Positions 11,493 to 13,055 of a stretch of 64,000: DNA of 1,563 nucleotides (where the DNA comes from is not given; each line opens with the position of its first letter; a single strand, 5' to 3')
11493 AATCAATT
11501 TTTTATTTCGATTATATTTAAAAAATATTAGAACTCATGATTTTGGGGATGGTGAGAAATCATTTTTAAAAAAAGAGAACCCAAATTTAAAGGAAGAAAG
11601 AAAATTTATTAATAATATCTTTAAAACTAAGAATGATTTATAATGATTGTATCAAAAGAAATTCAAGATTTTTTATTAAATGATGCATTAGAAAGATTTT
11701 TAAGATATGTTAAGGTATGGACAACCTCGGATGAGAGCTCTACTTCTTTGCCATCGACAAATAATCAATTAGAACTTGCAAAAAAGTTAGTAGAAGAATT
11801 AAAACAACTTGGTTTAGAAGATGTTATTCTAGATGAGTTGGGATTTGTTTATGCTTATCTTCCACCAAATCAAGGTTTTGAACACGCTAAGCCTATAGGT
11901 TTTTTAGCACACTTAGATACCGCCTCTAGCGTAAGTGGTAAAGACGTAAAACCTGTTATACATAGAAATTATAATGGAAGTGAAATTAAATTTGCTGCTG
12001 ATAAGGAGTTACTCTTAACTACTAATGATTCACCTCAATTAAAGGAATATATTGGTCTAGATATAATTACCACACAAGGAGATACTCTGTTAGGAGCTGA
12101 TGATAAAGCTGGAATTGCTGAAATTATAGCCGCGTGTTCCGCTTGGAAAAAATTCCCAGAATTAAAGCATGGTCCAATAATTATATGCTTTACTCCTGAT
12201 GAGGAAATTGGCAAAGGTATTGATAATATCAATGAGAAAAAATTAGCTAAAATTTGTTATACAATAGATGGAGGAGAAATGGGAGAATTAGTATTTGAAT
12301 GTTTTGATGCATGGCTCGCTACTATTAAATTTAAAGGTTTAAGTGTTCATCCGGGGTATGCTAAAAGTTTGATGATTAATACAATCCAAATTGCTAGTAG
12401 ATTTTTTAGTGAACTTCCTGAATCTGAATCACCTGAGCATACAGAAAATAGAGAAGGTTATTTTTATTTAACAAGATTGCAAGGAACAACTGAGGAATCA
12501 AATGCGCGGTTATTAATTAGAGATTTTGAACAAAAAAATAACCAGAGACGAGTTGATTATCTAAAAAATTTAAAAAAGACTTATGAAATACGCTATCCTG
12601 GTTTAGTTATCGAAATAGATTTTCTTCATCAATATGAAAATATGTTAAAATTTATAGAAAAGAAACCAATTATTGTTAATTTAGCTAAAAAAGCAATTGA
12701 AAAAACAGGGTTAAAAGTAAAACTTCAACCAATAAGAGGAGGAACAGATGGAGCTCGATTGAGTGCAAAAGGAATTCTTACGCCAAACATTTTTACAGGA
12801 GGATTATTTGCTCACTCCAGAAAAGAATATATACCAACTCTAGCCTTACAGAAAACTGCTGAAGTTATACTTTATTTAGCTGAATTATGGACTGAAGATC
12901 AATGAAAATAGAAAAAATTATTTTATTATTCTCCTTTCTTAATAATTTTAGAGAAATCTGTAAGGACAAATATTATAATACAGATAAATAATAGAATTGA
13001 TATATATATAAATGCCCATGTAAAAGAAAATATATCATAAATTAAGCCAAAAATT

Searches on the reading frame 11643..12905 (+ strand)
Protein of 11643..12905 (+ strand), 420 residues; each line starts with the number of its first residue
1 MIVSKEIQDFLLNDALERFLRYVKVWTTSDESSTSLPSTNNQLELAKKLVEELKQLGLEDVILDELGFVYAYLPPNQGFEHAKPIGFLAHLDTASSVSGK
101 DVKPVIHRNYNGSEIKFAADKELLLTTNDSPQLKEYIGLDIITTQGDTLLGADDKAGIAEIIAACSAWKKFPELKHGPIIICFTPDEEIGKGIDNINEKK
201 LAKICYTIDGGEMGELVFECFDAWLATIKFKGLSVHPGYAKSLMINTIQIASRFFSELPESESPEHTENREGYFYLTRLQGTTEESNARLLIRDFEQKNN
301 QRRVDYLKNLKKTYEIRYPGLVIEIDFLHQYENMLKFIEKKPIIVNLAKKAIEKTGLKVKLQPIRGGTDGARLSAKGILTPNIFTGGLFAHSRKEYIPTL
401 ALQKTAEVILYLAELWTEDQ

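Call 5: search_protein_families(library=pfam, proteins=[window:11643-12905:+], max_evalue=0.01)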
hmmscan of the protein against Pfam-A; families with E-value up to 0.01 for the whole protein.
window:11643-12905:+ (420 aa): 2 families
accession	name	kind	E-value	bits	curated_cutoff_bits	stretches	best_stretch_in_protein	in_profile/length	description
PF01546.33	Peptidase_M20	-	7e-13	49.4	24.6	1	152-414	34-205/206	Peptidase family M20/M25/M40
PF07687.19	M20_dimer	-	2.1e-07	31.3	21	1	226-310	9-95/107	Peptidase dimerisation domain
